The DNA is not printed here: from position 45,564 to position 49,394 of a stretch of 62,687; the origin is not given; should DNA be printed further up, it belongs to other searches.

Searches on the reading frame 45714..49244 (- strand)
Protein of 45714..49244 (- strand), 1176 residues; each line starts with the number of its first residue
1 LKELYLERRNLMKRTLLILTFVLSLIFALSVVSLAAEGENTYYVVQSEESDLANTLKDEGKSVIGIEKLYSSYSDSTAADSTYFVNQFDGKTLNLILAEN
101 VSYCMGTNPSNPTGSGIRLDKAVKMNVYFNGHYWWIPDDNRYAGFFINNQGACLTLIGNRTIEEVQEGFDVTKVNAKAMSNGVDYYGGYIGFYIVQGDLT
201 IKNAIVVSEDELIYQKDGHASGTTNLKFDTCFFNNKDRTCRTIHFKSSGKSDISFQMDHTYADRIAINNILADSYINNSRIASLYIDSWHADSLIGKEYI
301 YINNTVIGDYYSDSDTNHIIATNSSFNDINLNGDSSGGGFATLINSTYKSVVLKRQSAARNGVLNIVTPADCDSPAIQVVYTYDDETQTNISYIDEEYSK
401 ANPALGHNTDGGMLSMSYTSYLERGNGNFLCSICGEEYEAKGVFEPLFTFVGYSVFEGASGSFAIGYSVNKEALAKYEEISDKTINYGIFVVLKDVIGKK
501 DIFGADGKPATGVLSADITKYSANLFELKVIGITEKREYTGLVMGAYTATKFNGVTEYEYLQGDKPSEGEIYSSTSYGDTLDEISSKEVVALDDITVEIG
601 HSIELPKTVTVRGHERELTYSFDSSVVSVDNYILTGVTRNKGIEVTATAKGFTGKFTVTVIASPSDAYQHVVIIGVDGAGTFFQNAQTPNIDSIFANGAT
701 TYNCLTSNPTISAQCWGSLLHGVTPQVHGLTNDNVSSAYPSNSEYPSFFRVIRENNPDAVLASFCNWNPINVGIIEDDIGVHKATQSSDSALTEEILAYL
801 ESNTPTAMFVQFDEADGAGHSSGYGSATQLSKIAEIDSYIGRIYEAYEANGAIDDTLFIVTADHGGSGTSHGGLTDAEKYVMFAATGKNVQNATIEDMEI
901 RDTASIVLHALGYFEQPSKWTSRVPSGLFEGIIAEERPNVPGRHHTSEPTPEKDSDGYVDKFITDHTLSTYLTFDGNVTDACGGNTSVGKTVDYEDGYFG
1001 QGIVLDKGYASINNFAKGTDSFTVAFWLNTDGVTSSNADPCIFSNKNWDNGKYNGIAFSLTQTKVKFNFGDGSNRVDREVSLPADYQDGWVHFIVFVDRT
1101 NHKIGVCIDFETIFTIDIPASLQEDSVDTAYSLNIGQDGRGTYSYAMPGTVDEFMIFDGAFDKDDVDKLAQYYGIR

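Call 41: search_protein_families(library=pfam, proteins=[window:45714-49244:-], max_evalue=0.001)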
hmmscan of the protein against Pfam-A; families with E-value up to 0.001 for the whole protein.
window:45714-49244:- (1176 aa): 4 families
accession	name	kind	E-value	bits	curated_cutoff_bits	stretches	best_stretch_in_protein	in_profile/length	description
PF01663.27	Phosphodiest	-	1.6e-19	71.2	23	1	671-904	1-248/342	Type I phosphodiesterase / nucleotide pyrophosphatase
PF13385.13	Laminin_G_3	-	4.6e-13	50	27.6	1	1008-1166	5-150/151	Concanavalin A-like lectin/glucanases superfamily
PF01676.23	Metalloenzyme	-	9.5e-10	38.8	24.3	1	766-892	100-227/252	Metalloenzyme superfamily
PF00884.28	Sulfatase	-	7e-05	22.7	25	1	825-873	202-250/301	Sulfatase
